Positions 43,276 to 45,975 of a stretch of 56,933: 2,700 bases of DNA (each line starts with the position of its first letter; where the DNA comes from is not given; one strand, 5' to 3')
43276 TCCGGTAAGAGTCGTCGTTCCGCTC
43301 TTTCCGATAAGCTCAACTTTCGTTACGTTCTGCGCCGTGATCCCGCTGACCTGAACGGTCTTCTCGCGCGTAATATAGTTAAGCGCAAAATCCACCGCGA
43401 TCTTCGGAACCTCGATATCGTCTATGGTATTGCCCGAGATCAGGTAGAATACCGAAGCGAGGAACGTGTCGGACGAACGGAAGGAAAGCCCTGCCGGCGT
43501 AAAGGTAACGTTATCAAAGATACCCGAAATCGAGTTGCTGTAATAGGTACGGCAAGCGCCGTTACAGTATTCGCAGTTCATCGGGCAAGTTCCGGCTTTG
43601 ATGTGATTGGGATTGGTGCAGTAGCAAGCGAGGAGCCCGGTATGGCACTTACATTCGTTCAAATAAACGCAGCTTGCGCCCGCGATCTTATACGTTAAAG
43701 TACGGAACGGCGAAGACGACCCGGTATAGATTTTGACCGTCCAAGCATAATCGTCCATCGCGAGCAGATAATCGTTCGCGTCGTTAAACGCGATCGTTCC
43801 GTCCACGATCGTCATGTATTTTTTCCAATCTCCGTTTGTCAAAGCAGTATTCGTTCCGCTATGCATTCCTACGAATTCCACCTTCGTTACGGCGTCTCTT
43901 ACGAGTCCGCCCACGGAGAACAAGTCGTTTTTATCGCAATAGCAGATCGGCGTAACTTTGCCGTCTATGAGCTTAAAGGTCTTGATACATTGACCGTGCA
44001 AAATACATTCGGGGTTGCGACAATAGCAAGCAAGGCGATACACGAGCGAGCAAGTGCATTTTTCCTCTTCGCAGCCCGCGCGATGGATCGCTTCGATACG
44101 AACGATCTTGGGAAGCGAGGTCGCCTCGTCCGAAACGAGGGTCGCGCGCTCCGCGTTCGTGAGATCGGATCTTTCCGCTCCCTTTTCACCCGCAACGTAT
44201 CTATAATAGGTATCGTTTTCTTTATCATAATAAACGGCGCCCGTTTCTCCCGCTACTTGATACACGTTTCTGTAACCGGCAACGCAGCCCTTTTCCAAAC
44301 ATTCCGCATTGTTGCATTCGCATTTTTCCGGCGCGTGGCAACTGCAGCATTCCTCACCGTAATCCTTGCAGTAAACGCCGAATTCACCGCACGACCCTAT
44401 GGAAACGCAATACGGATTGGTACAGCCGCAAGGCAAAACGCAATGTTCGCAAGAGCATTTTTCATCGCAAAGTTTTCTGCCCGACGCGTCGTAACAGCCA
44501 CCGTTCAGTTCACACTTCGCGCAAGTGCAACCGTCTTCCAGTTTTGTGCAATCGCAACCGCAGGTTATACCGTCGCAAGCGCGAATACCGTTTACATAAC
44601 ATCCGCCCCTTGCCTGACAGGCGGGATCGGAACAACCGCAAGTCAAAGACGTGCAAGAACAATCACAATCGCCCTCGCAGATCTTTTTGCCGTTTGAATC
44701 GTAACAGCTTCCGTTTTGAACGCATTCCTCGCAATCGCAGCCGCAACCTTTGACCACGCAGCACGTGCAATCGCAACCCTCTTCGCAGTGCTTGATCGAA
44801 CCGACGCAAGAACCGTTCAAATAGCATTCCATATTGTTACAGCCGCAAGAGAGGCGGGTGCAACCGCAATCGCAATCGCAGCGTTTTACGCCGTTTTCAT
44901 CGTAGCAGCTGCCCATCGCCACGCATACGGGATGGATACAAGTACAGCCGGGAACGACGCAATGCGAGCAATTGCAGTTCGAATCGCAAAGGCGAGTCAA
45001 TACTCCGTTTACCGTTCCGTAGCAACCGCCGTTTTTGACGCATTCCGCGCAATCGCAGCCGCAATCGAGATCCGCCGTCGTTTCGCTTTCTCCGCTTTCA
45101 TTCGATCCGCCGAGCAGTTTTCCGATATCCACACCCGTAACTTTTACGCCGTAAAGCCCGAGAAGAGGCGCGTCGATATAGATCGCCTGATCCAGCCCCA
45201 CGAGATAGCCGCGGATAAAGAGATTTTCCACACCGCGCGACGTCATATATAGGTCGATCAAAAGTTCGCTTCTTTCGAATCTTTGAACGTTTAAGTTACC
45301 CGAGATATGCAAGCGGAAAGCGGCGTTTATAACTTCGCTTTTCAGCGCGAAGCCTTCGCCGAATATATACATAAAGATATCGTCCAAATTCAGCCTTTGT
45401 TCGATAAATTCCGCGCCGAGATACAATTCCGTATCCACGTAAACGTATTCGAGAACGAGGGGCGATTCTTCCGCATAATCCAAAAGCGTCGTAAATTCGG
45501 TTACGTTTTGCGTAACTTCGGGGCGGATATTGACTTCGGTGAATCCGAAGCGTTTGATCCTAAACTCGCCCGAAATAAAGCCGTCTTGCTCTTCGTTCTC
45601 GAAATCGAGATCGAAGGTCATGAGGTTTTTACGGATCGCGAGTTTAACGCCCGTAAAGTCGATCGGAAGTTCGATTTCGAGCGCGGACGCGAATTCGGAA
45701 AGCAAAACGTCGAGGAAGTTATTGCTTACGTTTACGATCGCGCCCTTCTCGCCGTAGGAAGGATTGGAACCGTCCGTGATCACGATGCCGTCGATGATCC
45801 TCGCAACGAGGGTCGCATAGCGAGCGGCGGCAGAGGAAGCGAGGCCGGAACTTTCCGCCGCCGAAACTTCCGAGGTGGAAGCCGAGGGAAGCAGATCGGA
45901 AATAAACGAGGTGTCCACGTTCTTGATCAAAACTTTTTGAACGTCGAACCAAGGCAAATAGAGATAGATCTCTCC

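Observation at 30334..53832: The Cys-rich module recurs at nine loci (about 23 copies) and almost always sits at module boundaries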

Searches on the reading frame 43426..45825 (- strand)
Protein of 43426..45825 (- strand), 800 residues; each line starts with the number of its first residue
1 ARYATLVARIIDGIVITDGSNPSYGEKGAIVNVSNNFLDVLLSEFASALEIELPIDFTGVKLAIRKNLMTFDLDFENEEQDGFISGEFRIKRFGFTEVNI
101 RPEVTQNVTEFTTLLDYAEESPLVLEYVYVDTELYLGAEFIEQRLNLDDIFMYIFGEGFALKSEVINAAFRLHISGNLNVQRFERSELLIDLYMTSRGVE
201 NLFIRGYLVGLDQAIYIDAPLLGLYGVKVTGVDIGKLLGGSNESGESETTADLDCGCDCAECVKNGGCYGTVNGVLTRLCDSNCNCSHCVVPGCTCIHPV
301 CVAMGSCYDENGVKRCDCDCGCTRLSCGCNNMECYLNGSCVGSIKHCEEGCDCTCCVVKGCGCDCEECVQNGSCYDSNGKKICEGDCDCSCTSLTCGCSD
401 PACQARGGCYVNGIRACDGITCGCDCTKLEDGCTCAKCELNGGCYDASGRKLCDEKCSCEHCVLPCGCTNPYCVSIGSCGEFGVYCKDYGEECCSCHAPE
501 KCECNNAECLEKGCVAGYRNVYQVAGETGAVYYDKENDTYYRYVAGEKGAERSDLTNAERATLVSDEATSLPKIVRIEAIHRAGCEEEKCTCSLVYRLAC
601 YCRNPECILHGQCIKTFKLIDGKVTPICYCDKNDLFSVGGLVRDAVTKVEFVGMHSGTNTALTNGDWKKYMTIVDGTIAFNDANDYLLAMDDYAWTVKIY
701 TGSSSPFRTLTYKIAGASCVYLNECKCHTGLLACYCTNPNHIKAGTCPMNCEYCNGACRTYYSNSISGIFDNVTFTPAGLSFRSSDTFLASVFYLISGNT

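Call 16: find_homologous_proteins(query=window:43426-45825:-, max_evalue=0.001)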
Query window:43426-45825:- (800 aa): 2 proteins with E <= 0.001 among 6255 candidates.
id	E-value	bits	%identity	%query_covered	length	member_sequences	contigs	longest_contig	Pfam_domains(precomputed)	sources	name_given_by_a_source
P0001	9.4e-16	75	30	29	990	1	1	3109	-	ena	-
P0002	8.4e-12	62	33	39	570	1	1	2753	-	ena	-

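Call 88: list_cluster_members(proteins=[P0001, P0002, P0003, P0004, P0005, P0007, P0008])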
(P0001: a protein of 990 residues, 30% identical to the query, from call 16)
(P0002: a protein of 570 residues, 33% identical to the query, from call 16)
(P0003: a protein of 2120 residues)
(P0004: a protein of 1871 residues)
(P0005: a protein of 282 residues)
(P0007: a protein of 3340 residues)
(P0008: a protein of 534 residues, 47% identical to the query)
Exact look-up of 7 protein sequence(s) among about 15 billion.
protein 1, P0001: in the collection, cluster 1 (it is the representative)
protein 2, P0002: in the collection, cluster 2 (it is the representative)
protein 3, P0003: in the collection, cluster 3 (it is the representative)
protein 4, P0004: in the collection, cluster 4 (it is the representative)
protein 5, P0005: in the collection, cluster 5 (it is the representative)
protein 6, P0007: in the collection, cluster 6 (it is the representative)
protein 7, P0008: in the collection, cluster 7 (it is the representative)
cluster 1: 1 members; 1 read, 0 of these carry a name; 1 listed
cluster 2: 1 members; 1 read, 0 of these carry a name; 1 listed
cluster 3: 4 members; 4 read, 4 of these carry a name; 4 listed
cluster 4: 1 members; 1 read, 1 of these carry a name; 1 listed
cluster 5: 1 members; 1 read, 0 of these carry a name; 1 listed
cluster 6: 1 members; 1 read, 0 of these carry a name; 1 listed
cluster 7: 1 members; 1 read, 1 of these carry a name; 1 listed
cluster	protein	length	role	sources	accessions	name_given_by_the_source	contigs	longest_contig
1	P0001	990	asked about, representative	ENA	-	-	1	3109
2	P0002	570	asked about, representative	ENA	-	-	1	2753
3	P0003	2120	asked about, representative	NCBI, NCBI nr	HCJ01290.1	MAG TPA: hypothetical protein DHV31_00195, partial [Clostridiales bacterium] | hypothetical protein [Clostridiales bacterium]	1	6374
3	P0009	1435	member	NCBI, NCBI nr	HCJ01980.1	MAG TPA: hypothetical protein DHV31_03700, partial [Clostridiales bacterium] | hypothetical protein [Clostridiales bacterium]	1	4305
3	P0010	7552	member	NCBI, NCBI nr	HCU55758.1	MAG TPA: hypothetical protein DIC18_00305, partial [Clostridiales bacterium] | hypothetical protein [Clostridiales bacterium]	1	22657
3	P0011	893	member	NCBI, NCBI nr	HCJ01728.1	MAG TPA: hypothetical protein DHV31_02430, partial [Clostridiales bacterium] | hypothetical protein [Clostridiales bacterium]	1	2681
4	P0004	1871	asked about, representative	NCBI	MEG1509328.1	MAG: hypothetical protein RR454_02615, partial [Clostridia bacterium]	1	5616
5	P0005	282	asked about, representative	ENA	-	-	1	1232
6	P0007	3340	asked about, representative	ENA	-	-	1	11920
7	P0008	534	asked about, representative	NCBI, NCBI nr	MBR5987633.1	MAG: hypothetical protein IK037_03605, partial [Clostridia bacterium] | hypothetical protein [Clostridia bacterium]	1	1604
